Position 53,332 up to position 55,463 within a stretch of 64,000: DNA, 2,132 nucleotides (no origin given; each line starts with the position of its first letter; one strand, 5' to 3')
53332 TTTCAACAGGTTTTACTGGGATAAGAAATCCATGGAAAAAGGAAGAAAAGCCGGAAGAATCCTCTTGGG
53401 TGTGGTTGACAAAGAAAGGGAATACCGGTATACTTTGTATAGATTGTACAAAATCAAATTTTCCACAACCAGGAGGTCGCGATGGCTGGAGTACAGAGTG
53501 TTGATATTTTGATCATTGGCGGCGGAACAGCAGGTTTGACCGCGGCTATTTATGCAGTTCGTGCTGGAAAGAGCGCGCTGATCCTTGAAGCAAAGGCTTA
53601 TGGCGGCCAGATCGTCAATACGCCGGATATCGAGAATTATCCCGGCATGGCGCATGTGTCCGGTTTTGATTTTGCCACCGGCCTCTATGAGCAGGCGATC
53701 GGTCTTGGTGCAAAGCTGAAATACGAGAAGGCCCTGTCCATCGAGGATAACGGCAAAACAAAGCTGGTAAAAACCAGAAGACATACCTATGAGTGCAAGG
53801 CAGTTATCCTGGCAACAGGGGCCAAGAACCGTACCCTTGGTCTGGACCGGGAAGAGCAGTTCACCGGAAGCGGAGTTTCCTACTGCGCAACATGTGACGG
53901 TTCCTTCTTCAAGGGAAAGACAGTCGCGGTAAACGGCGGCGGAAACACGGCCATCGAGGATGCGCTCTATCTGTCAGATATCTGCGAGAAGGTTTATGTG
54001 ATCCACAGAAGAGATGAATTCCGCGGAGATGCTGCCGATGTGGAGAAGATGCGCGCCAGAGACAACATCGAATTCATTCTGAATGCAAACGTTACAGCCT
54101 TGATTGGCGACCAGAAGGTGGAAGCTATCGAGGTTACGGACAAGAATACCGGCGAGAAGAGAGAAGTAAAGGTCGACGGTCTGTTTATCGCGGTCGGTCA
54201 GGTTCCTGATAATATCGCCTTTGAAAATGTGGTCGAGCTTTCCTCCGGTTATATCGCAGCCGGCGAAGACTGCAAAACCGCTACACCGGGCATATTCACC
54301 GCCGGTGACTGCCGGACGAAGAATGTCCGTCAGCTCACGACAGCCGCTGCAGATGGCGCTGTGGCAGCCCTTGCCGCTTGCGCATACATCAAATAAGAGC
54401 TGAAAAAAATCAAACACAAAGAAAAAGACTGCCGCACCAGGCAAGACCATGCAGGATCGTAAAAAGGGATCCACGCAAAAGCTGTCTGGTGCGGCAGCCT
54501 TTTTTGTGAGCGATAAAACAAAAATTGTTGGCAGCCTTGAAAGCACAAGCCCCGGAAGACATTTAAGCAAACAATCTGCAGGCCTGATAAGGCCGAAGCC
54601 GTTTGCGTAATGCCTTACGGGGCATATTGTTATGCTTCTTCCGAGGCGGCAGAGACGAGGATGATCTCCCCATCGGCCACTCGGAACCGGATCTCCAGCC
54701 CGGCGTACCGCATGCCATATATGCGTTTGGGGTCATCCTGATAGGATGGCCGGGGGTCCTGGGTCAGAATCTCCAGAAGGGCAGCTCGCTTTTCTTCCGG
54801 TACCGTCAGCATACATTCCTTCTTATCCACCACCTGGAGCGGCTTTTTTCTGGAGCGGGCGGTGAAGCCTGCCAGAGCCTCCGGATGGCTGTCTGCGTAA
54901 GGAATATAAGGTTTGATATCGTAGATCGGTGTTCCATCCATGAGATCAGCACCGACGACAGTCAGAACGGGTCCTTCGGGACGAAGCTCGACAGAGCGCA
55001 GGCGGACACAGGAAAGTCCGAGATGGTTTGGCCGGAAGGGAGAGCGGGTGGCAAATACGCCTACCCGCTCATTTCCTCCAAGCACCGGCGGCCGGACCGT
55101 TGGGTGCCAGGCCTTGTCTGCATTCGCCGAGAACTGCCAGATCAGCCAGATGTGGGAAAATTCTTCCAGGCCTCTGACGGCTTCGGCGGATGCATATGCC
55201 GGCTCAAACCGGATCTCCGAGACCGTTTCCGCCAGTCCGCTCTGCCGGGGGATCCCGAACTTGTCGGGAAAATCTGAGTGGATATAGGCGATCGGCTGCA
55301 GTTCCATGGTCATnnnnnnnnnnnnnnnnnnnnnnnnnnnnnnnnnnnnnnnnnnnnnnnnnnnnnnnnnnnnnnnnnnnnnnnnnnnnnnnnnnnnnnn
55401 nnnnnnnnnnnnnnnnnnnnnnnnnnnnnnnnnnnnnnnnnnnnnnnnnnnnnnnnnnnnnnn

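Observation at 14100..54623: R1: a ~90-nt nested-hairpin repeat (3 full copies and a fragment) with covariation at three stem levels, at convergent gene ends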

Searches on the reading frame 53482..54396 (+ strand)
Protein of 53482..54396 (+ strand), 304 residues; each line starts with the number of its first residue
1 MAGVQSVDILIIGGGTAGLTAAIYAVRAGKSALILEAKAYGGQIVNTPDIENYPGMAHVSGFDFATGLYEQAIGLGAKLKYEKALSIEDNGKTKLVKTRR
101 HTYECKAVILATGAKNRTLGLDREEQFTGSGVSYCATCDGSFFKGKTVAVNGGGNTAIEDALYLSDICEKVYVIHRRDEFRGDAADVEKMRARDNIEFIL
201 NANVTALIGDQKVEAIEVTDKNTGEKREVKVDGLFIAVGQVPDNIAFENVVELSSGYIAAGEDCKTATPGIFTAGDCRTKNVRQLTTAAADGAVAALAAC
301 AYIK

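Call 11: search_protein_families(library=pfam, proteins=[window:53482-54396:+])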
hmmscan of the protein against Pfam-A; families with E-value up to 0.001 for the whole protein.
window:53482-54396:+ (304 aa): 9 families
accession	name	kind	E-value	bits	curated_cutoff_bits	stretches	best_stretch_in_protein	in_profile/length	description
PF07992.20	Pyr_redox_2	-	7.1e-46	157.4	26.1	1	8-292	2-291/291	Pyridine nucleotide-disulphide oxidoreductase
PF13738.12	Pyr_redox_3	-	2.2e-19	70.3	30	2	81-275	101-305/305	Pyridine nucleotide-disulphide oxidoreductase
PF00070.33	Pyr_redox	-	1.5e-14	54.7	22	1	148-220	2-81/82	Pyridine nucleotide-disulphide oxidoreductase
PF01266.30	DAO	-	2e-12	47.7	27.9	2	53-119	140-209/353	FAD dependent oxidoreductase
PF12831.13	FAD_oxidored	-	9.5e-08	32.2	27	1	8-47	1-41/416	FAD dependent oxidoreductase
PF00890.30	FAD_binding_2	-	2e-07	31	20.4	1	8-44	1-38/414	FAD binding domain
PF03486.20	HI0933_like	-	2.9e-06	27.4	50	1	8-40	2-34/244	HI0933-like protein Rossmann domain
PF13450.12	NAD_binding_8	-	4.4e-05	24.1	21.9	1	11-45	1-36/68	NAD(P)-binding Rossmann-like domain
PF01494.25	FAD_binding_3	-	0.00097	18.9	22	0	7-38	2-33/349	FAD binding domain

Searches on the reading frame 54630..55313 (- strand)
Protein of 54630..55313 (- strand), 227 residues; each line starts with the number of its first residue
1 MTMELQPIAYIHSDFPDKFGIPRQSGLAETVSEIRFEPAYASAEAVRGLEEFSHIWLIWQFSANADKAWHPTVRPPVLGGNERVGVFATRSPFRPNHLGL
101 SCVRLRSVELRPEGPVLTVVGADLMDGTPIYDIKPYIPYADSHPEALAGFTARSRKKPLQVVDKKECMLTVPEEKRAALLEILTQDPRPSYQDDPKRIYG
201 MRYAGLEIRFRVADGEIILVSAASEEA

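Call 11: search_protein_families(library=pfam, proteins=[window:54630-55313:-])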
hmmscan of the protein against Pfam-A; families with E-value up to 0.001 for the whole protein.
window:54630-55313:- (227 aa): 2 families
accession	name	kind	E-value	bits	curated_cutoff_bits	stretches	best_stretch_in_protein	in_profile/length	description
PF01980.22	TrmO_N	-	1.1e-45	155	26.8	1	20-141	1-116/116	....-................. O N-terminal domain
PF18389.7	TrmO_C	-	2.5e-12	47.2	27.1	1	172-212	22-64/65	TrmO C-terminal domain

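Call 42: find_encoding_contigs(protein=window:54630-55313:-, flank=1200, max_places=10)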
Protein window:54630-55313:- (227 aa): 3 contigs read that carry it; 1 place shown.
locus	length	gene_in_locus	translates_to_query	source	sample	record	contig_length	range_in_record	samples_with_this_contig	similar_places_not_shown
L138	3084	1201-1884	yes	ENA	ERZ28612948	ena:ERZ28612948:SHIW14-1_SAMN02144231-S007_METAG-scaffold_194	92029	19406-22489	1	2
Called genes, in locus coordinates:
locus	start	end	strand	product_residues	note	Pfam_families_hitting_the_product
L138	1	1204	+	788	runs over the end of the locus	PF02190:LON_substr_bdg, PF07724:AAA_2 (faint), PF00004:AAA, PF22667:Lon_lid, PF05362:Lon_C, PF13541:ChlI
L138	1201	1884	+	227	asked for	PF01980:TrmO_N, PF18389:TrmO_C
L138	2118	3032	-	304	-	PF00890:FAD_binding_2 (weak), PF03486:HI0933_like (faint), PF07992:Pyr_redox_2, PF12831:FAD_oxidored (weak), PF01266:DAO (weak), PF13738:Pyr_redox_3, PF00070:Pyr_redox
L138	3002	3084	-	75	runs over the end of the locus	-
